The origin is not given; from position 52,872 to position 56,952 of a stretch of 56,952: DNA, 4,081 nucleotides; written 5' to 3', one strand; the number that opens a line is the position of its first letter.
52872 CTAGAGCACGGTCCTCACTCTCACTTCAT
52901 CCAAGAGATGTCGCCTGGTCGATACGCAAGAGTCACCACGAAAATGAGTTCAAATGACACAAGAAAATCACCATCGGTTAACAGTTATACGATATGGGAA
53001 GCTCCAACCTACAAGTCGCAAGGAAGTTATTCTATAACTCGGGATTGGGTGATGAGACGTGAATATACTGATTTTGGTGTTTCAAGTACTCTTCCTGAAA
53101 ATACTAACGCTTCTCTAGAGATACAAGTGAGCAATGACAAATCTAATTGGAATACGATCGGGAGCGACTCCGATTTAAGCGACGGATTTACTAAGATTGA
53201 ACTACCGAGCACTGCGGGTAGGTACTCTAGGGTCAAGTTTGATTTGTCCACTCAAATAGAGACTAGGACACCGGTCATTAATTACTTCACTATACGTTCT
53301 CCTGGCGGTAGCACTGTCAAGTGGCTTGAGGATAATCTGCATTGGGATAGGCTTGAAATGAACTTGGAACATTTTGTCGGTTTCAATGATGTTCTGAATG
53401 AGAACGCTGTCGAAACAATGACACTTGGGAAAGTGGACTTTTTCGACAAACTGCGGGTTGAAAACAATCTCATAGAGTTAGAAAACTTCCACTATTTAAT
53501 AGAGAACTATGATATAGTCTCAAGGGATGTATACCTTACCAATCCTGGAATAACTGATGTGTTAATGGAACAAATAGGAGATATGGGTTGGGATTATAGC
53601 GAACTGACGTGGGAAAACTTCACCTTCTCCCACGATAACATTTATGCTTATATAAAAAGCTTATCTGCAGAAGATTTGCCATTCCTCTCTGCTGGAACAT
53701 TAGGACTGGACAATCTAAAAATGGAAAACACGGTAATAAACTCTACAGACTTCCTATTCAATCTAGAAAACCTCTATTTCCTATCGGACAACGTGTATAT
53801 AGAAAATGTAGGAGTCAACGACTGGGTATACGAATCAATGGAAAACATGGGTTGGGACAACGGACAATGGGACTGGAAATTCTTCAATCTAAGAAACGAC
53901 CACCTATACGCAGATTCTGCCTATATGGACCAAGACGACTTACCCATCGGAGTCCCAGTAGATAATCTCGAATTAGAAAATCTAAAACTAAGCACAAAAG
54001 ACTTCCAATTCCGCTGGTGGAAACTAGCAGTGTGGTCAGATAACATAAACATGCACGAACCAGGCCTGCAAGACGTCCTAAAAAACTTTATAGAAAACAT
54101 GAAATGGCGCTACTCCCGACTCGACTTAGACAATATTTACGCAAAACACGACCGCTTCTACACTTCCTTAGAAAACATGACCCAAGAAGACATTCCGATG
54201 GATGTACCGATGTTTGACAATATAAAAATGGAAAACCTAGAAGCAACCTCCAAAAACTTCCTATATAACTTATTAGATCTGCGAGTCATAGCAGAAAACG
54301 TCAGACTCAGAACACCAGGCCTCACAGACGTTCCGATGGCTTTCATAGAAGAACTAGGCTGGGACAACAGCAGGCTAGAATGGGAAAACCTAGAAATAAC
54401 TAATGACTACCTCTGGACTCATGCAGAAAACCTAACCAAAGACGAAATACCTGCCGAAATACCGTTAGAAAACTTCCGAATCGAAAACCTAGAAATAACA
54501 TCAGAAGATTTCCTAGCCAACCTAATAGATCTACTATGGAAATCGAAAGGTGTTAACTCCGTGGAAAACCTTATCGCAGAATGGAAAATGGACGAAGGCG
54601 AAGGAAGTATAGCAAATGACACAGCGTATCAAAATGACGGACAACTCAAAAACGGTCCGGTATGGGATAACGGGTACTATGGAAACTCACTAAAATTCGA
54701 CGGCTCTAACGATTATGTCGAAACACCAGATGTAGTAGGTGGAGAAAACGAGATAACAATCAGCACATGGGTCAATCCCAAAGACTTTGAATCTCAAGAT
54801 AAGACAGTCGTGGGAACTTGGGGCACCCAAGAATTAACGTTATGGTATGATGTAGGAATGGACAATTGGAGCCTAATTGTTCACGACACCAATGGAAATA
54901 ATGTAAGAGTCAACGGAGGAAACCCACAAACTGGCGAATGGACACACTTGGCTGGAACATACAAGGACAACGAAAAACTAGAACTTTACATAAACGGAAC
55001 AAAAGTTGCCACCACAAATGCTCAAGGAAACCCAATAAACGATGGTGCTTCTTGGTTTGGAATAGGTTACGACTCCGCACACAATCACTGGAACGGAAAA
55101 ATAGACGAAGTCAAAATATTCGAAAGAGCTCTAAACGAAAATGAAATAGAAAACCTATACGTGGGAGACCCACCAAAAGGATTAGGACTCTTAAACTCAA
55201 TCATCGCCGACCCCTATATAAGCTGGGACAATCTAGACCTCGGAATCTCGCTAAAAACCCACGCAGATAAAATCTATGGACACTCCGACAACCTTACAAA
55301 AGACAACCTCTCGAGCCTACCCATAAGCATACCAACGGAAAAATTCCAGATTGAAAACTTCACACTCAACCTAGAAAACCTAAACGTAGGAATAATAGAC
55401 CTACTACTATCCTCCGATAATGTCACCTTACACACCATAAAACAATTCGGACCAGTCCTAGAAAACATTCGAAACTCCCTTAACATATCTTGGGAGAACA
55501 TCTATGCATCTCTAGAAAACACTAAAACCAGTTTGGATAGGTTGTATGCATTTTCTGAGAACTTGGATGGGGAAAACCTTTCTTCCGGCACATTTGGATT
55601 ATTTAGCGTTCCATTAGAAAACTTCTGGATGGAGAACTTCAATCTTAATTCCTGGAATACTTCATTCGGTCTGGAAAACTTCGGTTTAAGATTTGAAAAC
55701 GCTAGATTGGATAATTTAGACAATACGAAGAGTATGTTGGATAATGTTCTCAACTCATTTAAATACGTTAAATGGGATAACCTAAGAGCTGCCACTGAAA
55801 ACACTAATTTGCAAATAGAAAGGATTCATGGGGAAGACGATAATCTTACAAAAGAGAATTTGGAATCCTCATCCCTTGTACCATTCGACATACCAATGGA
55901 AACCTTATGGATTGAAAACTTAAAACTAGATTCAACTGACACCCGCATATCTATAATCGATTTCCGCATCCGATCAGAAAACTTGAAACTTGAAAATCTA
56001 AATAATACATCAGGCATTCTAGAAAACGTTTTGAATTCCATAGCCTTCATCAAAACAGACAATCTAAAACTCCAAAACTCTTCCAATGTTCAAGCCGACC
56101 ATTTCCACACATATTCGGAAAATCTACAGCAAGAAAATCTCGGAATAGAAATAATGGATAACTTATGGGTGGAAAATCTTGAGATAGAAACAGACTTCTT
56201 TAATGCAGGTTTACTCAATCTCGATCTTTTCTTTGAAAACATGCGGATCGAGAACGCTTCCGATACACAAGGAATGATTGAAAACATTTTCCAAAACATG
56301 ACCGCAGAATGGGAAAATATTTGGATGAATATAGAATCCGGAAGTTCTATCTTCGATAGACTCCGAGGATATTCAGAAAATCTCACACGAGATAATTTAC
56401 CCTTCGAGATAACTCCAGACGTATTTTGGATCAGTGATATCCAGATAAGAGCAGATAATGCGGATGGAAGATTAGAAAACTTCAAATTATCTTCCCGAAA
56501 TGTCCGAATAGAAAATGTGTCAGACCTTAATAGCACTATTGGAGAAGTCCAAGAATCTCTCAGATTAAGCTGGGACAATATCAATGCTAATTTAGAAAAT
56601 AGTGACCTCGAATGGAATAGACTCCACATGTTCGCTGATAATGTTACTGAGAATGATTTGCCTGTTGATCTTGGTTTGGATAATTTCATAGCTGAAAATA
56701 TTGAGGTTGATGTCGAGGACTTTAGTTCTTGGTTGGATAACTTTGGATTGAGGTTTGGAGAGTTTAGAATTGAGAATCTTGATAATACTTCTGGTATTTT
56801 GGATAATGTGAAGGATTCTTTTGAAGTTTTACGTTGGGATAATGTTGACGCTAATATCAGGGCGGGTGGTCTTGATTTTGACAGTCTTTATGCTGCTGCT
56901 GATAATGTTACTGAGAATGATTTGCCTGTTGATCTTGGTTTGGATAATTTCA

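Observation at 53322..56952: Unassigned ~88-aa Asn/Leu-rich repeat, at least 12 tandem units built from (E/D)-N-(L/F/I/V) sub-motifs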

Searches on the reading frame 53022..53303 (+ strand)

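Call 79: search_protein_families(library=pfam, proteins=[window:53022-53303:+], max_evalue=0.1)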
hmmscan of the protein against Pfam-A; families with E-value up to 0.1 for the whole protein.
window:53022-53303:+ (94 aa): 3 families
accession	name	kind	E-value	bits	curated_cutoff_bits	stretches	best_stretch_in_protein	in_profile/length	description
PF22633.2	F5_F8_type_C_2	-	0.00021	22.3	27.8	1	30-71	49-91/91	NedA-like, galactose-binding domain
PF00754.31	F5_F8_type_C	-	0.0008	20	28.2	1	30-73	64-112/127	F5/8 type C domain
PF19912.4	DUF6385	-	0.00094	19.6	26.8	1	28-81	18-71/82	Domain of unknown function (DUF6385)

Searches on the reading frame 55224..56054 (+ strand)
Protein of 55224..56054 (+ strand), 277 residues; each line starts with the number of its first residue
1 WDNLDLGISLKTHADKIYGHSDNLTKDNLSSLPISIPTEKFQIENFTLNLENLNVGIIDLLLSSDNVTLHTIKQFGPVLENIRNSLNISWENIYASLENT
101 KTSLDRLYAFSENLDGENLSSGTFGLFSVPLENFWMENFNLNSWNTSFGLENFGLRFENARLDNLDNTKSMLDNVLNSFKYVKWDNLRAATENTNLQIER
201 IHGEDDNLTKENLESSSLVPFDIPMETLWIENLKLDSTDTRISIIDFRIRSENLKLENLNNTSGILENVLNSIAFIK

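Call 38: predict_structure(alignment_id=A3)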
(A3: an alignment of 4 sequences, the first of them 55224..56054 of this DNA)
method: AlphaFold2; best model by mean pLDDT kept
length: 277 residues; sequences in the alignment: 4
mean_pLDDT: 29.8   pTM: 0.14
mean pLDDT of the five models: 29.8, 28.4, 26.8, 25.6, 25.3
residues with pLDDT >= 90: 0; 70-90: 0; 50-70: 0; < 50: 277
segments of 3 or more residues with pLDDT < 50: 1-277
pLDDT, mean of each block of 10 residues (from residue 1): 28 30 40 38 28 25 26 31 28 21 24 30 31 27 25 26 30 32 27 26 31 38 31 27 28 35 41 32
secondary structure, 60 per line:
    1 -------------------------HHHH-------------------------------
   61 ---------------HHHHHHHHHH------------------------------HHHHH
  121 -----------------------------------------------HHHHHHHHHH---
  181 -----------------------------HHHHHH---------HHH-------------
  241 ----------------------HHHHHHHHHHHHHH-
elements in order: H26-29 H76-85 H116-120 H168-177 H210-215 H263-276

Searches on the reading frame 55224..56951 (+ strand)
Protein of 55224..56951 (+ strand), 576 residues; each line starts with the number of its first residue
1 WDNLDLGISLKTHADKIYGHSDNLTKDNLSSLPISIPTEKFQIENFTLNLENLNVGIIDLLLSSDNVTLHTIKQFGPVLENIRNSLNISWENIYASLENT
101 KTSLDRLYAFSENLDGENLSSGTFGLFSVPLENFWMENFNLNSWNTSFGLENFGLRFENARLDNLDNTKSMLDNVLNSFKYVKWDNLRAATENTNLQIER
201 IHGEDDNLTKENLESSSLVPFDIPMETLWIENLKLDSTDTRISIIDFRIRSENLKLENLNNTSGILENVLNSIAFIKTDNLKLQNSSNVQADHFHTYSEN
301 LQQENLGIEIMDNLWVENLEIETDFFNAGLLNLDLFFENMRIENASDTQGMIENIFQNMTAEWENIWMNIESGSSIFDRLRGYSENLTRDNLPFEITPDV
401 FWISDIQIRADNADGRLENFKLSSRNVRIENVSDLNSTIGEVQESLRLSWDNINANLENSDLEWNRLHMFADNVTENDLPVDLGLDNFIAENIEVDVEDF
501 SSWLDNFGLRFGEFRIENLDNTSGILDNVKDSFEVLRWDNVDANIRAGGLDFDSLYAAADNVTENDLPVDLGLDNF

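Call 9: search_protein_families(library=pfam, proteins=[window:55224-56951:+], max_evalue=10)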
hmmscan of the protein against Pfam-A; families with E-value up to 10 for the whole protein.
window:55224-56951:+ (576 aa): 3 families
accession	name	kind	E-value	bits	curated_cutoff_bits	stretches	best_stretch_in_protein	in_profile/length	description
PF11138.13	DUF2911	-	0.043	14.1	27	1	113-142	57-86/145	Protein of unknown function (DUF2911)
PF08810.16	KapB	-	0.054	14.1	26.3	1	425-466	57-98/112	Kinase associated protein B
PF09467.15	Yopt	-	0.055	14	25.5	1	412-435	46-69/71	Hypothetical protein Yopt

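Call 12: find_homologous_proteins(query=window:55224-56951:+)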
Query window:55224-56951:+: the 8000 candidates sharing most words with the query were scored; none scored E <= 0.001.

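Call 22: find_related_loci(query=window:55224-56951:+, collection=genome_contigs, flank=10000)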
Query window:55224-56951:+ (576 aa) in genome_contigs; peptide patterns used: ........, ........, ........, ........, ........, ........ (x = any residue, [..] = any of these).
17 stretches matched a pattern, but none encodes a relative of the query by tblastn (E <= 1e-3).

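Call 23: find_related_loci(query=window:55224-56951:+, collection=metagenome_contigs, flank=10000)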
Query window:55224-56951:+ (576 aa) in metagenome_contigs; peptide patterns used: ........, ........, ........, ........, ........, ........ (x = any residue, [..] = any of these).
52 stretches matched a pattern, but none encodes a relative of the query by tblastn (E <= 1e-3).

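Call 35: search_protein_families(library=ncbifam, proteins=[window:55224-56951:+], max_evalue=1)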
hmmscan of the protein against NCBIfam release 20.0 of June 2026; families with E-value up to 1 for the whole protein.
window:55224-56951:+ (576 aa): 0 families

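Call 52: search_solved_structures(query=window:55224-56951:+, max_evalue=10, show_alignments=0)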
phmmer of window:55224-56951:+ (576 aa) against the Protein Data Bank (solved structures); distinct sequences matched with E-value up to 10: 4.
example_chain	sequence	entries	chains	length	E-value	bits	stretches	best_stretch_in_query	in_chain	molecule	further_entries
8yqq_A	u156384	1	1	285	0.21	13.7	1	119-156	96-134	Spike protein S1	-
9yxw_A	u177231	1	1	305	0.23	13.5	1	119-156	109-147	Spike protein S1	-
9jcx_B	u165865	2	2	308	0.36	12.9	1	113-157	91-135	Spike protein S1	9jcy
8vgt_A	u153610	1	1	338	0.43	12.7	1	113-157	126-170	Spike protein S1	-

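Call 78: search_protein_families(library=phrogs, proteins=[window:55224-56951:+], max_evalue=0.1)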
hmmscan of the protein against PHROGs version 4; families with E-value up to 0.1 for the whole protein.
window:55224-56951:+ (576 aa): 2 families
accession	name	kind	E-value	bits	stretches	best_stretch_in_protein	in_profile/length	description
phrog_11894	-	DNA, RNA and nucleotide metabolism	0.089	14.1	0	234-293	50-107/122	RusA-like Holliday junction resolvase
phrog_27883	-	unknown function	0.096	13.5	0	487-513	31-57/65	-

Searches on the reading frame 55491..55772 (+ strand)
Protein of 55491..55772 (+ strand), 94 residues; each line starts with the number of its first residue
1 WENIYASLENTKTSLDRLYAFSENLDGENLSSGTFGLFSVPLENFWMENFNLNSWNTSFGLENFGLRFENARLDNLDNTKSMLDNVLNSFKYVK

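Call 20: search_protein_representatives(alignment_id=A1)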
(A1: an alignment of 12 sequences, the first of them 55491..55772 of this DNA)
Query: 12 sequences, 87 profile positions. Proteins with E-value up to 0.001 (for the whole library): 8; up to 1e-10: 1; up to 1e-30: 0. The best 8 are listed.
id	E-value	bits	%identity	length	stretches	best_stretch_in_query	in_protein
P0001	9.8e-21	89.8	-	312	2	1-85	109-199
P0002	2.5e-06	43.6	-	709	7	25-72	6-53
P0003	1.4e-05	41.2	-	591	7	2-69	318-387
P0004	2.1e-05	40.7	-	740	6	6-63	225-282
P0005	4.0e-05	39.7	-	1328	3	6-58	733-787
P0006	4.3e-05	39.6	-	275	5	25-71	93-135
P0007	2.1e-04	37.4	-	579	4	4-47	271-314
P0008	2.2e-04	37.4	-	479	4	26-77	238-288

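Call 25: find_homologous_proteins(query=P0001)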
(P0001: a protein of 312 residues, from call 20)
Query P0001 (312 aa): 1 proteins with E <= 0.001 among 1173 candidates.
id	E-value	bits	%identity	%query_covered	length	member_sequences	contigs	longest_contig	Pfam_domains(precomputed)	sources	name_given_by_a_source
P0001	3.1e-205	699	100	100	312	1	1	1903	-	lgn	-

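Call 26: find_encoding_contigs(protein=P0001, flank=5000)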
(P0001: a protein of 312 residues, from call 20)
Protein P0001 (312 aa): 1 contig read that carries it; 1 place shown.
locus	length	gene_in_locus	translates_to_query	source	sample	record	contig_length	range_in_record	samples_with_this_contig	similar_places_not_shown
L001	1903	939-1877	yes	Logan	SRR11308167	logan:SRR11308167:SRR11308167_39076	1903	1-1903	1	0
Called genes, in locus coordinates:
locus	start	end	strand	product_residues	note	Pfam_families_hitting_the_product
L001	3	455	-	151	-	?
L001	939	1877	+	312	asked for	-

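Call 34: search_solved_structures(query=A1, max_evalue=10, show_alignments=2)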
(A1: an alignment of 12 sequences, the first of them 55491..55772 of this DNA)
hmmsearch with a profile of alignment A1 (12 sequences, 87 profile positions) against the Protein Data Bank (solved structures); distinct sequences matched with E-value up to 10: 3.
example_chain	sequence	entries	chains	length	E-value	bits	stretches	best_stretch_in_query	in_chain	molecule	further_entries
2gd7_A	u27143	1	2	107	0.091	16.1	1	11-51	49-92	HEXIM1 protein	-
3s9g_A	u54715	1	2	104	0.73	13.2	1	8-51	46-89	Protein HEXIM1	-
9fqr_Ks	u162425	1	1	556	2.6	11.5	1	5-84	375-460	CCDC96 protein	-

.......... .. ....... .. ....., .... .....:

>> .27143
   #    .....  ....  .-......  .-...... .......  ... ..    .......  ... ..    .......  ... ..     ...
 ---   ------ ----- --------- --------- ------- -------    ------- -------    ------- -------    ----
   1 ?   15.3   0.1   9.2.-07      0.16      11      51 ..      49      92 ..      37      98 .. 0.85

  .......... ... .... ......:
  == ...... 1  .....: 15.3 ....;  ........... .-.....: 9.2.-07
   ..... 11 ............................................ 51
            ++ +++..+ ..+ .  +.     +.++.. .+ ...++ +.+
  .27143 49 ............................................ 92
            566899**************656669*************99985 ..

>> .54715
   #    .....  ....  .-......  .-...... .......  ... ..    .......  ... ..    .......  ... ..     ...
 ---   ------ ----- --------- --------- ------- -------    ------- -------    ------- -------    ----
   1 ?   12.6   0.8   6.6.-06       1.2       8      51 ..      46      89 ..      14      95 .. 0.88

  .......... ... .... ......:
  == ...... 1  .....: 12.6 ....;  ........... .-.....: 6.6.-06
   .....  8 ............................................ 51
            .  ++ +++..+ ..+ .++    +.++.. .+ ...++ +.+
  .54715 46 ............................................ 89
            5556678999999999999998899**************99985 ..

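Call 56: find_homologous_proteins(query=P0002)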
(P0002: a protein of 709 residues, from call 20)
Query P0002 (709 aa): 1 proteins with E <= 0.001 among 8000 candidates.
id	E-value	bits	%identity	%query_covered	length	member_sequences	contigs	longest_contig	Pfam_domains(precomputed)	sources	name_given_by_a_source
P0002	0.0e+0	1545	100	100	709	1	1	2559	-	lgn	-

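Call 57: find_encoding_contigs(protein=P0002, flank=5000)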
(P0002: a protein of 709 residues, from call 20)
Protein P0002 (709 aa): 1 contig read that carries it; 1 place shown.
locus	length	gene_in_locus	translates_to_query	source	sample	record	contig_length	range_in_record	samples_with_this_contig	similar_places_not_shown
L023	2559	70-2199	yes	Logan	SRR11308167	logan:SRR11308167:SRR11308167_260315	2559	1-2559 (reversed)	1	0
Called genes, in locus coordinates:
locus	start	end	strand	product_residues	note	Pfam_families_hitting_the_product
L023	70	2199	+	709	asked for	-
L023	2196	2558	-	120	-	?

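Call 78: search_protein_families(library=phrogs, proteins=[P0001, P0002], max_evalue=0.1)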
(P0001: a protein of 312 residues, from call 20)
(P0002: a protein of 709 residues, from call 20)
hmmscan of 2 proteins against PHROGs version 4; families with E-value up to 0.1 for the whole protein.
P0001 (312 aa): 0 families

P0002 (709 aa): 0 families

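Call 79: search_protein_families(library=pfam, proteins=[P0001, P0002], max_evalue=0.1)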
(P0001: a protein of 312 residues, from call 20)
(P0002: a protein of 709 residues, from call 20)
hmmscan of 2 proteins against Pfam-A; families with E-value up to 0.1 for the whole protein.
P0001 (312 aa): 0 families

P0002 (709 aa): 0 families

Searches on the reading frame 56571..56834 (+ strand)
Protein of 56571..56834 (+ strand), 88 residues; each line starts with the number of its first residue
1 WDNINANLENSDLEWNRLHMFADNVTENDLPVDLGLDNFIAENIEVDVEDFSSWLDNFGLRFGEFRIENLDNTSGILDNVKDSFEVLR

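Call 48: predict_structure(alignment_id=A4)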
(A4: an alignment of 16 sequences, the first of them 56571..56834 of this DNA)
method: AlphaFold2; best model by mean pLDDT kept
length: 88 residues; sequences in the alignment: 16
mean_pLDDT: 61.3   pTM: 0.38
mean pLDDT of the five models: 61.3, 45.1, 39.6, 37.4, 34.3
residues with pLDDT >= 90: 0; 70-90: 39; 50-70: 17; < 50: 32
segments of 3 or more residues with pLDDT < 50: 1-5, 59-70, 76-88
pLDDT, mean of each block of 10 residues (from residue 1): 50 74 81 79 79 58 39 49 37
secondary structure, 60 per line:
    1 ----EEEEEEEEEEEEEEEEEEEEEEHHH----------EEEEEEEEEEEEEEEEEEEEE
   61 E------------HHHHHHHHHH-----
elements in order: E5-26 E40-61 H74-83

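Call 51: fold_search(model_id=the predicted structure, library=pdb)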
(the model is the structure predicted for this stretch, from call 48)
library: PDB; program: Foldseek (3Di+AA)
matches with E <= 10: 6; with E <= 0.001: 0
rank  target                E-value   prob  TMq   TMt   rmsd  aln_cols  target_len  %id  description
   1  6iac_B                6.8e-01  0.06  0.16  0.07  39.7       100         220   13  Portal and tail of native bacteriophage P68 (released 2019-11-06)
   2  7cbl_A                2.2e+00  0.02  0.11  0.06  21.6        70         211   13  Cryo-EM structure of the flagellar LP ring from Salmonella (released 2021-04-28)
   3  7cgo_AA               2.2e+00  0.02  0.11  0.06  21.6        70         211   13  Cryo-EM structure of the flagellar motor-hook complex from Salmonella (released 2021-04-28)
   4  8z5n_1                2.8e+00  0.02  0.14  0.08  20.7        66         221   15  Cryo-EM structure of the LPHT ring (released 2025-10-22)
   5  6ylx_P                7.8e+00  0.02  0.16  0.09  24.4        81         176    5  pre-60S State NE1 (TAP-Flag-Nop53) (released 2020-07-29)
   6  9hmb                  7.8e+00  0.02  0.17  0.04  14.6        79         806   13  Crystal structure of GH139 glycoside hydrolase from Verrucomicrobium sp. in the hexagonal space group P6522 (released 2025-07-02)

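Call 68: search_protein_families(library=pfam, alignment_id=A4, max_evalue=1)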
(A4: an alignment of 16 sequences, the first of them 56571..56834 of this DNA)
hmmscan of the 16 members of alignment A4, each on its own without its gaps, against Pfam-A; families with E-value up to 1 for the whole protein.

A. member 1, window:56571-56834:+ (88 aa): 1 family
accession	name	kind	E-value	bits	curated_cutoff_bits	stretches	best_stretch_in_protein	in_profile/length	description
PF19027.5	DUF5752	-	0.063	13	23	1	45-82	164-201/208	Family of unknown function (DUF5752)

B. families by the number of members that match (of 16 scanned): 8 families
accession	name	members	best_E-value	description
PF23391.1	DUF7100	1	0.016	Domain of unknown function (DUF7100)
PF09467.15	Yopt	1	0.018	Hypothetical protein Yopt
PF09886.14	DUF2113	1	0.039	Uncharacterized protein conserved in archaea (DUF2113)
PF17420.7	GP17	1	0.054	Superinfection exclusion gene product 17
PF15209.11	IL31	1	0.055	Interleukin 31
PF19027.5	DUF5752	1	0.063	Family of unknown function (DUF5752)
PF11138.13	DUF2911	1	0.14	Protein of unknown function (DUF2911)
PF24182.1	G1RFP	1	0.25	Gene 1 ring forming protein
